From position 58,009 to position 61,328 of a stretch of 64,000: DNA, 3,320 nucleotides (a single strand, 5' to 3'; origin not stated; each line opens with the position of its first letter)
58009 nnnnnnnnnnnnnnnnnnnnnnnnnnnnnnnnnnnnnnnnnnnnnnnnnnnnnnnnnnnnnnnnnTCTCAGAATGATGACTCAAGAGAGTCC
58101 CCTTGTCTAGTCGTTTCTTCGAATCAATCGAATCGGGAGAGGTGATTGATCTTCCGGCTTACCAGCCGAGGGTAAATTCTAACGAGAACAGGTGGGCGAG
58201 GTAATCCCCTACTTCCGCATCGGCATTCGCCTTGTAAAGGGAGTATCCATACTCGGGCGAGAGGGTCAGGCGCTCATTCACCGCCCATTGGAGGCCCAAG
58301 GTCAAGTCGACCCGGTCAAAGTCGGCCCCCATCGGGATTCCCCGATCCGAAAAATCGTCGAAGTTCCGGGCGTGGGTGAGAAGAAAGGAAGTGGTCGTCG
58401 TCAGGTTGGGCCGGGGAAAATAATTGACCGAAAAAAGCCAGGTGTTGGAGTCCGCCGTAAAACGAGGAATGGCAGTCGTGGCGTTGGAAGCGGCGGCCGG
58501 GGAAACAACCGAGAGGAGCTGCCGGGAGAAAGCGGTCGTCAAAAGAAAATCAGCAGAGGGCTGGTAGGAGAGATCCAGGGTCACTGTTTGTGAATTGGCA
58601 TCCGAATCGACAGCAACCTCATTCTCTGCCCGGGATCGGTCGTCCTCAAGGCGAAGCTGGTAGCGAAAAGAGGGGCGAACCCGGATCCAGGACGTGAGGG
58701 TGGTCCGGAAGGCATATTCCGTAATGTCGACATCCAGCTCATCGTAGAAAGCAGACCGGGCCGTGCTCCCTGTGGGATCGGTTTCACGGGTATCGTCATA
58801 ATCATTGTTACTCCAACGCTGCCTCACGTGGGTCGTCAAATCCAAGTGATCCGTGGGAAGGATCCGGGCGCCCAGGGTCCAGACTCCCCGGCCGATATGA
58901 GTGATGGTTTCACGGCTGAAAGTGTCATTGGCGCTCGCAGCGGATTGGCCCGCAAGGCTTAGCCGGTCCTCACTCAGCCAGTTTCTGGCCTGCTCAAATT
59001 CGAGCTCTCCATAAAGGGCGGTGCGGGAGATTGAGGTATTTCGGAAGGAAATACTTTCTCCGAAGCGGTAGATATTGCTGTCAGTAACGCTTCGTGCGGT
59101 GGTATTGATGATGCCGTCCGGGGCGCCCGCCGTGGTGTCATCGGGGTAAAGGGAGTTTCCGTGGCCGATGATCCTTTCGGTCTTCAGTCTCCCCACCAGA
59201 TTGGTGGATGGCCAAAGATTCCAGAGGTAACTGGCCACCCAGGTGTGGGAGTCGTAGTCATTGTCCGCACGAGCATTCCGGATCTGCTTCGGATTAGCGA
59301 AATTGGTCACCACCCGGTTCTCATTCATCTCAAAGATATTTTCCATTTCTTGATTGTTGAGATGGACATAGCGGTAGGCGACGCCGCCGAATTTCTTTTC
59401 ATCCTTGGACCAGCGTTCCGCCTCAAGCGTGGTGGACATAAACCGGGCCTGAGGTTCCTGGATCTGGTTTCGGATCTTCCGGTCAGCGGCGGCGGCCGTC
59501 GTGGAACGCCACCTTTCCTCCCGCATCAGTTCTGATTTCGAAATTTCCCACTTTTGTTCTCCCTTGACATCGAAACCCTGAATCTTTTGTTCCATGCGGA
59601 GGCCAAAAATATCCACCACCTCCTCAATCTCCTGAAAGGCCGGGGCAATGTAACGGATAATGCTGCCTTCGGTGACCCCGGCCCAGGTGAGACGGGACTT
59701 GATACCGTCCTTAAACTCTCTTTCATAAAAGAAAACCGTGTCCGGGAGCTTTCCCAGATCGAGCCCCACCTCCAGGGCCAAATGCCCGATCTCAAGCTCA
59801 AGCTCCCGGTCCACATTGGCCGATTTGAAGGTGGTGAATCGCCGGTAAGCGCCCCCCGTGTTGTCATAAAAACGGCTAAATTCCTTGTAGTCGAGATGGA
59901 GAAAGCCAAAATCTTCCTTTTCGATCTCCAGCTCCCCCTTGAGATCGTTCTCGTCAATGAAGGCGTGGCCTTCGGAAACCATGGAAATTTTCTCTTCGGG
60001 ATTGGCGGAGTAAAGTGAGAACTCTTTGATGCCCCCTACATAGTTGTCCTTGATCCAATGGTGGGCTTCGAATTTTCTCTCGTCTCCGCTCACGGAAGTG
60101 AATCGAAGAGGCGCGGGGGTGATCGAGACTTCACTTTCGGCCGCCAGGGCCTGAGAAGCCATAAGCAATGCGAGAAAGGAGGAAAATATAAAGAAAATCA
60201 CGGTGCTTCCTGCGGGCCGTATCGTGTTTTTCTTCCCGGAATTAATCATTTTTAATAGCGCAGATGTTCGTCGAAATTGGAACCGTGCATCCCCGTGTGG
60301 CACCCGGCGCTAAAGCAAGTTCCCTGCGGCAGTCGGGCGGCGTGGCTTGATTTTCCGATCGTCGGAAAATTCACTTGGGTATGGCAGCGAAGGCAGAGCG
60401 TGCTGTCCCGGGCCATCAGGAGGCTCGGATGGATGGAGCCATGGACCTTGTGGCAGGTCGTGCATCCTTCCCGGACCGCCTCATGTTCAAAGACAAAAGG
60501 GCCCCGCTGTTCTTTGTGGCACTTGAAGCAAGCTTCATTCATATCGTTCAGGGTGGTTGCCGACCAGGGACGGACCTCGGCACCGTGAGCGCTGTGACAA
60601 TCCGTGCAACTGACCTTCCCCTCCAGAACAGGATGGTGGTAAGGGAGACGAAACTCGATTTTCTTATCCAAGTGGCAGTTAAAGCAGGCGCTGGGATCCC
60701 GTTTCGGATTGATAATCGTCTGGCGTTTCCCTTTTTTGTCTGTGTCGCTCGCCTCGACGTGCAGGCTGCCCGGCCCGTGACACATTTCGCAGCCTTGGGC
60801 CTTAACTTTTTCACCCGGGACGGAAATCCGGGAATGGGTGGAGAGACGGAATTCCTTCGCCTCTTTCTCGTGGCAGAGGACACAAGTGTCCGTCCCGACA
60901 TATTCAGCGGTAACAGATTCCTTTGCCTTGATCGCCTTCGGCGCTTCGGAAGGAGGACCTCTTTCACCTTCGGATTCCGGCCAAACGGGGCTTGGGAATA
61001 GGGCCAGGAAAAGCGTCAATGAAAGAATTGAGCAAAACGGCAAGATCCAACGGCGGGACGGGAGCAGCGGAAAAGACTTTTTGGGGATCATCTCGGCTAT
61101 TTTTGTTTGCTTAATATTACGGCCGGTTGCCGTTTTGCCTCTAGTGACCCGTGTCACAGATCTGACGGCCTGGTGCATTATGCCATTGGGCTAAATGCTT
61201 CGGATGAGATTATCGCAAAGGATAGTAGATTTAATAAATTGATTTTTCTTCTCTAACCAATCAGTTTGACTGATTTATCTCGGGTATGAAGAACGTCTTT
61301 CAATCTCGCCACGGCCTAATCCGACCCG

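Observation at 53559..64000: Contiguous minus-strand cluster: cyt b + tetrahaem c, ImcH-like heptahaem, octahaem periplasmic cytochrome, two OM beta-barrels, FeoB-FeoA and a radical SAM/SPASM protein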

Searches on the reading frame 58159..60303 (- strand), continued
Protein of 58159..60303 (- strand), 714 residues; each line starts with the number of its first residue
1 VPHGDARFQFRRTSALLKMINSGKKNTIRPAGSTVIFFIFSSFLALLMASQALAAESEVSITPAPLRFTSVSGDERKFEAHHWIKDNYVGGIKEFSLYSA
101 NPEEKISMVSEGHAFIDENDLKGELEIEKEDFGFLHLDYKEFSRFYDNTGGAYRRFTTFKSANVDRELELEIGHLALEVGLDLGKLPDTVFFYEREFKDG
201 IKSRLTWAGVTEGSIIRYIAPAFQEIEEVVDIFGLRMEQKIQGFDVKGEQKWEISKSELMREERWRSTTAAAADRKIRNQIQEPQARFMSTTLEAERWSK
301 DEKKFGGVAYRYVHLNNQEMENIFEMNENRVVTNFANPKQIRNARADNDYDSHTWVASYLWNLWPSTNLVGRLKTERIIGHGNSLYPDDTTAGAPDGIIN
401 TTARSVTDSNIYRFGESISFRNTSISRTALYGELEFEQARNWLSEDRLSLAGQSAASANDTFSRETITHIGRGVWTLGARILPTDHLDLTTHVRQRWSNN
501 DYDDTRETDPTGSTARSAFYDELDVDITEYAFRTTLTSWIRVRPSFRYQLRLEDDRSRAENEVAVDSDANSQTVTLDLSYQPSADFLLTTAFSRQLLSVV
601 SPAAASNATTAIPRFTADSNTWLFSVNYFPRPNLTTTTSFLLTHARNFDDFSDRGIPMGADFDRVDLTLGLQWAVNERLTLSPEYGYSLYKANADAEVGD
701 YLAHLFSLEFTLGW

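Call 44: search_protein_representatives(alignment_id=A2)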
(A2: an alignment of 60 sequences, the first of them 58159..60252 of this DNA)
Query: 60 sequences, 686 profile positions. Proteins with E-value up to 0.001 (for the whole library): 902; up to 1e-10: 680; up to 1e-30: 378. The best 150 are listed.
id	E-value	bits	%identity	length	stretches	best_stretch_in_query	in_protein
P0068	3.9e-286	967.0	-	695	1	9-685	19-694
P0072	3.7e-284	960.5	-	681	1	11-683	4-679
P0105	2.8e-276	934.5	-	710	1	10-685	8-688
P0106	4.5e-271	917.3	-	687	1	11-685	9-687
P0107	5.5e-263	890.5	-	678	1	2-685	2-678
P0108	3.2e-262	888.0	-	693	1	28-685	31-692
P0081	1.7e-250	849.2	-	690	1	6-685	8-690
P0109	4.5e-250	847.9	-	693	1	18-685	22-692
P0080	8.6e-250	846.9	-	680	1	12-685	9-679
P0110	1.3e-249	846.4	-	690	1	9-685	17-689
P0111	3.2e-247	838.4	-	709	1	14-685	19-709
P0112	2.2e-243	825.8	-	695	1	11-685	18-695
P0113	3.5e-243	825.1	-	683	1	10-685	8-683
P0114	9.6e-243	823.6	-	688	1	2-685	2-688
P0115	1.7e-242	822.8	-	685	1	12-685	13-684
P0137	2.1e-184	630.8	-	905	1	40-685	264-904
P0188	5.0e-101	355.3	-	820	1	34-685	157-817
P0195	4.4e-96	338.9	-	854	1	32-677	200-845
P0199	1.3e-92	327.5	-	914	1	29-685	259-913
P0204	2.3e-89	316.7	-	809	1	31-685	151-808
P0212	3.7e-85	302.8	-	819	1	34-678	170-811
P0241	4.0e-74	266.4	-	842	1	34-683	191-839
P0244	2.2e-73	263.9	-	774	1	29-678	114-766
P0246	1.0e-72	261.7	-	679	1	43-677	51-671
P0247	1.1e-72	261.6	-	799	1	26-682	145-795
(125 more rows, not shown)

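Call 45: search_protein_families(library=pfam, proteins=[P0188, P0195, P0199, P0204, P0212, P0137, P0241, P0247, P0244, P0246], max_evalue=1)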
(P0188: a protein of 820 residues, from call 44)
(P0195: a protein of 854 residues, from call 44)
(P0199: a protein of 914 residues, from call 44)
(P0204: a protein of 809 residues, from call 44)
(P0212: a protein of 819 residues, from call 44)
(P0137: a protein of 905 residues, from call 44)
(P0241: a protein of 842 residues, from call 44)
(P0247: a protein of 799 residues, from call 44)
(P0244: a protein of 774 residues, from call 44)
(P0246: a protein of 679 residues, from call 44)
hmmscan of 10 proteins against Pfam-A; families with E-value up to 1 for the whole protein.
P0188 (820 aa): 3 families
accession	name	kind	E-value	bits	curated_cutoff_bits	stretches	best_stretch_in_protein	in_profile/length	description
PF07635.16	PSCyt1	-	3e-13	50.6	22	1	63-120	1-58/59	Planctomycete cytochrome C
PF22297.1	PccH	-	0.12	12.9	24.4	1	52-81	3-33/133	PccH Cytochrome c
PF13442.11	Cytochrome_CBB3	-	0.18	12.6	27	1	53-138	4-68/68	Cytochrome C oxidase, cbb3-type, subunit III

P0195 (854 aa): 3 families
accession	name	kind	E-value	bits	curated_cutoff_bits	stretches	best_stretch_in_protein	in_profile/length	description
PF07635.16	PSCyt1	-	3.3e-17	63.3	22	1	110-168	1-59/59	Planctomycete cytochrome C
PF13442.11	Cytochrome_CBB3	-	0.047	14.5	27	1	101-185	5-68/68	Cytochrome C oxidase, cbb3-type, subunit III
PF22297.1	PccH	-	0.054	14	24.4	1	98-127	2-32/133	PccH Cytochrome c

P0199 (914 aa): 7 families
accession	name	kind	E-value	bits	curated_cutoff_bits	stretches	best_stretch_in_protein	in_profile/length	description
PF07635.16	PSCyt1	-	2e-29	102.4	22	2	41-95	1-59/59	Planctomycete cytochrome C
PF22297.1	PccH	-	1.4e-05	25.6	24.4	1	166-196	2-33/133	PccH Cytochrome c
PF13442.11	Cytochrome_CBB3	-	1.7e-05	25.5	27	1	171-247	7-68/68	Cytochrome C oxidase, cbb3-type, subunit III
PF11845.13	Tll0287-like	-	0.00084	20.2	24.1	1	125-186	56-112/144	Tll0287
PF00034.26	Cytochrom_C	-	0.0014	20.4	21.3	0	175-249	9-88/90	Cytochrome c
PF09699.15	Paired_CXXCH_1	-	0.0019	18.3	20.6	0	172-195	3-26/41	Doubled CXXCH motif (Paired_CXXCH_1)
PF11854.14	MtrB_PioB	-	0.021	13.9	23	1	792-896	490-601/635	Putative outer membrane beta-barrel porin, MtrB/PioB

P0204 (809 aa): 5 families
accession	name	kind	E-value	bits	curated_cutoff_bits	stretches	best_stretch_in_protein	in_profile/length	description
PF07635.16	PSCyt1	-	1.6e-15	57.9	22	1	61-120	1-59/59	Planctomycete cytochrome C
PF13442.11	Cytochrome_CBB3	-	0.00061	20.5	27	1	52-137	5-68/68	Cytochrome C oxidase, cbb3-type, subunit III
PF22297.1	PccH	-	0.027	15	24.4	1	49-78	2-32/133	PccH Cytochrome c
PF21205.3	Rep3_C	-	0.05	14.3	21.1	1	295-333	7-46/59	Initiator Rep protein, WH2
PF07786.18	HGSNAT_cat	-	0.24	11.3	22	0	9-26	166-183/222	Heparan-alpha-glucosaminide N-acetyltransferase, catalytic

P0212 (819 aa): 2 families
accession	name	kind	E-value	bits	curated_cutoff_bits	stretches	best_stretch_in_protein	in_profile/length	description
PF07635.16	PSCyt1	-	3.6e-16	60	22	1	78-136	1-59/59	Planctomycete cytochrome C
PF22297.1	PccH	-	0.0044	17.5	24.4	1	66-140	2-71/133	PccH Cytochrome c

P0137 (905 aa): 0 families

P0241 (842 aa): 2 families
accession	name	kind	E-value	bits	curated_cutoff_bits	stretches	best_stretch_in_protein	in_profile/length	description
PF07635.16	PSCyt1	-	3e-15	57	22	1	100-158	1-59/59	Planctomycete cytochrome C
PF11854.14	MtrB_PioB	-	0.0067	15.5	23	1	524-614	230-308/635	Putative outer membrane beta-barrel porin, MtrB/PioB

P0247 (799 aa): 4 families
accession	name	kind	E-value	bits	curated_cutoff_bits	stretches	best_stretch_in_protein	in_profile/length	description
PF07635.16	PSCyt1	-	1.3e-14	55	22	1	61-119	1-59/59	Planctomycete cytochrome C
PF10677.15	DUF2490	-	0.023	14.9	29.8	0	744-797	32-81/186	Protein of unknown function (DUF2490)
PF22297.1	PccH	-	0.1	13.1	24.4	1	49-77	2-31/133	PccH Cytochrome c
PF13442.11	Cytochrome_CBB3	-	0.16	12.8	27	1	51-136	4-68/68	Cytochrome C oxidase, cbb3-type, subunit III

P0244 (774 aa): 3 families
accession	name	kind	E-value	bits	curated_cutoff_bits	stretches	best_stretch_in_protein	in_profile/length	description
PF07635.16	PSCyt1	-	1.6e-15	57.9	22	1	28-86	1-59/59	Planctomycete cytochrome C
PF22297.1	PccH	-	0.026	15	24.4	1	16-47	2-34/133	PccH Cytochrome c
PF13442.11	Cytochrome_CBB3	-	0.046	14.5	27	1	20-103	6-68/68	Cytochrome C oxidase, cbb3-type, subunit III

P0246 (679 aa): 1 family
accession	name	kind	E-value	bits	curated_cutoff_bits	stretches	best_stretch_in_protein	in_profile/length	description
PF18790.7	KfrB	-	0.081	13.4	25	1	449-480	14-45/54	KfrB Domain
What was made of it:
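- On MtrB/PioB outer-membrane porin (PF11854): Only two distant relatives give sub-threshold hits, E 0.007 and 0.02 (call 45).
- Distant homologues are fused to cytochrome c domains (call 45).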

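Call 50: find_encoding_contigs(protein=P0005, flank=10000, max_places=1)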
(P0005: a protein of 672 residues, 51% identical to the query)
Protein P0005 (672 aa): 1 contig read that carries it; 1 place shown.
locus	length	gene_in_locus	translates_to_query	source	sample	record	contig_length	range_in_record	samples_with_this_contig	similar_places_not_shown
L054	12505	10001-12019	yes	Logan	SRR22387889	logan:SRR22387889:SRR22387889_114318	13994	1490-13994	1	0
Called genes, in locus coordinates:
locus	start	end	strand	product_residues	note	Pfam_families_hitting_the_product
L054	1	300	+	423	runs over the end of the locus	PF13187:Fer4_9 (faint), PF12837:Fer4_6 (faint), PF13247:Fer4_11, PF12838:Fer4_7 (weak), PF13237:Fer4_10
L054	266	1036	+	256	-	PF02613:Nitrate_red_del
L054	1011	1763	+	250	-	-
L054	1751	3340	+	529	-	PF02310:B12-binding (weak), PF04055:Radical_SAM (faint)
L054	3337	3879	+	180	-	PF02887:PK_C (weak)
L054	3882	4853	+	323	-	PF04055:Radical_SAM, PF06968:BATS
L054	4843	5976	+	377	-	PF20903:SPL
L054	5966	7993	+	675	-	PF04055:Radical_SAM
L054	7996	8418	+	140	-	PF14539:DUF4442, PF13622:4HBT_3, PF03061:4HBT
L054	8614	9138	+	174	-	PF27139:Aq_1264_TM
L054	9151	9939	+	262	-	PF22113:Mtrc-MtrF_II-IV_dom (faint), PF14522:Cytochrome_C7 (faint), PF22678:Cytochrom_c_NrfB-like (faint), PF14537:Cytochrom_c3_2 (faint), PF09699:Paired_CXXCH_1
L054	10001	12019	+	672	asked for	-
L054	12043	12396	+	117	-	-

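Call 73: find_encoding_contigs(protein=P0199, flank=6000, max_places=2)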
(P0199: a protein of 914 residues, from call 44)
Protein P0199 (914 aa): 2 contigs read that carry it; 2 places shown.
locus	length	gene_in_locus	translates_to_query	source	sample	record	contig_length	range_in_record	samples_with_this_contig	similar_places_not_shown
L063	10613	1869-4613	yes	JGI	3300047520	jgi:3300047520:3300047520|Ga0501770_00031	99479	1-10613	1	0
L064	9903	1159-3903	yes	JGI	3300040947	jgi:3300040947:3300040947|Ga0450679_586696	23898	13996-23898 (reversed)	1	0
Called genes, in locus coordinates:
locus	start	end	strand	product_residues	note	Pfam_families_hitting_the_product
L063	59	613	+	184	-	-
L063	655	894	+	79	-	-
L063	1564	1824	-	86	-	-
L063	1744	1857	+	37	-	-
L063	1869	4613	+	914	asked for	PF22297:PccH (faint), PF07635:PSCyt1, PF13442:Cytochrome_CBB3 (faint), PF07635:PSCyt1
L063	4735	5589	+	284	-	-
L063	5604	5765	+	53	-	-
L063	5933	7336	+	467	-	PF00224:PK, PF02887:PK_C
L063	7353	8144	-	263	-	-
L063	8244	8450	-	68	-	-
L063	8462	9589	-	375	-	-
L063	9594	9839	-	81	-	-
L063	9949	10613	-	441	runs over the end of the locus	PF01595:CNNM, PF00571:CBS (faint), PF03471:CorC_HlyC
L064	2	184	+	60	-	?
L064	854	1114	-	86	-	-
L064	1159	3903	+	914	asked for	PF22297:PccH (faint), PF07635:PSCyt1, PF13442:Cytochrome_CBB3 (faint), PF07635:PSCyt1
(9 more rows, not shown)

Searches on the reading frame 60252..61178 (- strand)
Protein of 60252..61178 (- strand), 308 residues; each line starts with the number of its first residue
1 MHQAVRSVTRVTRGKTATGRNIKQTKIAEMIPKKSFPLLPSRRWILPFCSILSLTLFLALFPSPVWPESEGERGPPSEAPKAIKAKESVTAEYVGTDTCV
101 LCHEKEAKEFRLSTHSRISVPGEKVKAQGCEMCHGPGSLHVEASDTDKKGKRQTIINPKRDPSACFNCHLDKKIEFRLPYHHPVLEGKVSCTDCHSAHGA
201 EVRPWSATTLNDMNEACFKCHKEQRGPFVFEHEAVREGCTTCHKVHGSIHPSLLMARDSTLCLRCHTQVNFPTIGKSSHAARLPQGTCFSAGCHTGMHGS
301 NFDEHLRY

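Call 3: search_protein_families(library=pfam, proteins=[window:60252-61178:-], max_evalue=0.01)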
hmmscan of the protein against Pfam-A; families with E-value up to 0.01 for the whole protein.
window:60252-61178:- (308 aa): 5 families
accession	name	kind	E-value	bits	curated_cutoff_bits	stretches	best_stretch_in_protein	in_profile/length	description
PF09699.15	Paired_CXXCH_1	-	2e-21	75.8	20.6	2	232-268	1-38/41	Doubled CXXCH motif (Paired_CXXCH_1)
PF22678.1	Cytochrom_c_NrfB-like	-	4.4e-09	37.1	27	1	130-201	1-71/89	Cytochrome c-type protein NrfB-like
PF14522.11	Cytochrome_C7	-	4.6e-09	36.4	24.8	1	186-244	10-67/67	Cytochrome c7 and related cytochrome c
PF14537.11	Cytochrom_c3_2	-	9.9e-06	26.4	25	0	88-134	18-64/79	Cytochrome c3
PF22113.1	Mtrc-MtrF_II-IV_dom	-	0.0015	18.6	30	0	94-138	118-168/176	Outer membrane cytochrome MtrC/MtrF-like, domains II/IV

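Call 4: search_protein_families(library=ncbifam, proteins=[window:60252-61178:-], max_evalue=0.01)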
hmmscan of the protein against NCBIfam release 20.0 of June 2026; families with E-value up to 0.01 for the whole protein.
window:60252-61178:- (308 aa): 9 families
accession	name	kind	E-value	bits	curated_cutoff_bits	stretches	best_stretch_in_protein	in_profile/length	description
TIGR03508.1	decahem_SO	subfamily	1e-48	166.1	192.2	2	155-303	110-257/258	DmsE family decaheme c-type cytochrome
NF041028.1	decahem_GSU2203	exception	1.8e-48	165.4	325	2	159-271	145-256/317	GSU2203 family decaheme c-type cytochrome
TIGR01905.1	paired_CXXCH_1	subfamily_domain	2.3e-17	62.6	25.2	2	232-270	1-40/41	doubled CXXCH domain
NF008659.0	PRK11659.1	equivalog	6.9e-11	42.2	184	2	88-200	38-147/188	cytochrome c nitrite reductase pentaheme subunit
TIGR03153.1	cytochr_NrfH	equivalog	8.8e-09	35.5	134.2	1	158-270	24-137/138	cytochrome c nitrite reductase small subunit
TIGR03146.1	cyt_nit_nrfB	equivalog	1.4e-08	35.1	166.6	2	97-201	12-122/145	cytochrome c nitrite reductase pentaheme subunit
NF041198.1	UshA_like_PCGU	equivalog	8.8e-06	24.6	275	1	124-171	469-510/519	UshA-like (seleno)protein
NF049875.1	NetB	exception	0.00028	20.8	380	0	207-268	131-197/211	Nrf-like electron transfer protein NetB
NF043010.1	Cyt554_Nsmonas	equivalog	0.0082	15.5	400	1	82-141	66-122/238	cytochrome c-550 CycA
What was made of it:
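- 60252..61178 (-): MtrA-like periplasmic octahaem cytochrome (7 CX2CH plus a conserved CX4CH). The likely true start is M30 at 61091, which gives a signal peptide. TIGR03508 DmsE family scores 166 bits, below the 192 cut-off (call 4).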

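Call 15: search_solved_structures(query=window:60252-61178:-, max_evalue=1, show_alignments=2)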
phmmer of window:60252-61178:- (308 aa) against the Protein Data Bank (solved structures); distinct sequences matched with E-value up to 1: 8.
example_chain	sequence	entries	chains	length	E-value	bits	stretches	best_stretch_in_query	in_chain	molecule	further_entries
6r2q_A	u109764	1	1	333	2.4e-32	115.6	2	155-302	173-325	Cystathionine beta-synthase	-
2ozy_A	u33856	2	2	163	2.8e-08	36.6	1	87-226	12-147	Cytochrome c-type protein nrfB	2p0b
28pb_A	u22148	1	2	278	0.0082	18.6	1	164-297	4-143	Cytochrome c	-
8snb_1K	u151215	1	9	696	0.035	16.5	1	31-147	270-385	Coiled-coil domain-containing protein 81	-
6i5b_A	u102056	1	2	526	0.037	16.4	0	190-249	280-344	Uncharacterized protein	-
6qvm_A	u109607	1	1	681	0.086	15.2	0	128-171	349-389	Multiheme cytochrome cf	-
1bvb_A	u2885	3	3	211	0.45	12.9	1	83-139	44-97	CYTOCHROME C-554 | CYTOCHROME C554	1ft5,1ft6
6tda_L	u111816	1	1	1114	0.71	12.2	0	239-284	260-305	Chromatin structure-remodeling complex protein RSC8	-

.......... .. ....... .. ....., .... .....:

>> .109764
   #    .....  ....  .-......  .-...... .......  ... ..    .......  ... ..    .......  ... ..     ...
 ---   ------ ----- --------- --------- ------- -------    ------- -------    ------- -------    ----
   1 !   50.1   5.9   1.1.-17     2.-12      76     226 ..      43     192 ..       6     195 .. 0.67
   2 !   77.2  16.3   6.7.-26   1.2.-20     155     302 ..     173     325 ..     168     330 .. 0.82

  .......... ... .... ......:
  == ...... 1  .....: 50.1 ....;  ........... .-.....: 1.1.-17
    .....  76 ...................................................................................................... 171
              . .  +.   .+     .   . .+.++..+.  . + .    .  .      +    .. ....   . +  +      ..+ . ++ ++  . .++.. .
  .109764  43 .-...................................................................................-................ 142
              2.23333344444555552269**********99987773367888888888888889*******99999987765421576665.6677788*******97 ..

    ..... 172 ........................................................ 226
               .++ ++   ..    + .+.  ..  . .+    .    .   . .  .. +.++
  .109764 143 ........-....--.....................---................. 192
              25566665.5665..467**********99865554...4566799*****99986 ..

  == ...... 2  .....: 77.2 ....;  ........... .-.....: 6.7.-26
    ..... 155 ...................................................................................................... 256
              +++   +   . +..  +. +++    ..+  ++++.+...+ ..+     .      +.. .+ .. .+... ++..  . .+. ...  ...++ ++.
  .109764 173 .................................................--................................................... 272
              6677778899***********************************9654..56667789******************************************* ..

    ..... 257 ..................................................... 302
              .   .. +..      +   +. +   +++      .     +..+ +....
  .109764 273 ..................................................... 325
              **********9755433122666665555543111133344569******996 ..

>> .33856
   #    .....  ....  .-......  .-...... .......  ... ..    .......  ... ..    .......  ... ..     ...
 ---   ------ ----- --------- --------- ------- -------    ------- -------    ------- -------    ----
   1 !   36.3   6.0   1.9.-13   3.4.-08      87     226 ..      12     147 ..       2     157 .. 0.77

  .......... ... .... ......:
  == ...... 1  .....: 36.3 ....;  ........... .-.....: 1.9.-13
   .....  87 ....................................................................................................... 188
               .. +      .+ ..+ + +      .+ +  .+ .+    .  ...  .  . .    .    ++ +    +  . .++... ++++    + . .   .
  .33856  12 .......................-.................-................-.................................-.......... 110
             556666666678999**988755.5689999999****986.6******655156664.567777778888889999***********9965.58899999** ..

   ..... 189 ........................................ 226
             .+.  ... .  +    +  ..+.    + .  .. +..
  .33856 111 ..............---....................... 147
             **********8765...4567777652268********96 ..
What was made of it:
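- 60252..61178 (-): phmmer against 6r2q_A (MtrA), E 2.4e-32 (call 15).
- On MtrA/DmsE decahaem cytochrome family (TIGR03508): phmmer against 6r2q_A, E 2.4e-32, with two overlapping stretches covering residues 76-302 (call 15).
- Closest known: MtrAB of the Shewanella MtrCAB complex. Same: The periplasmic multihaem cytochrome is homologous to MtrA (E 2.4e-32, call 15).
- Its N half aligns to MtrA haems 1-5 and its C half to haems 5-10 (call 15).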
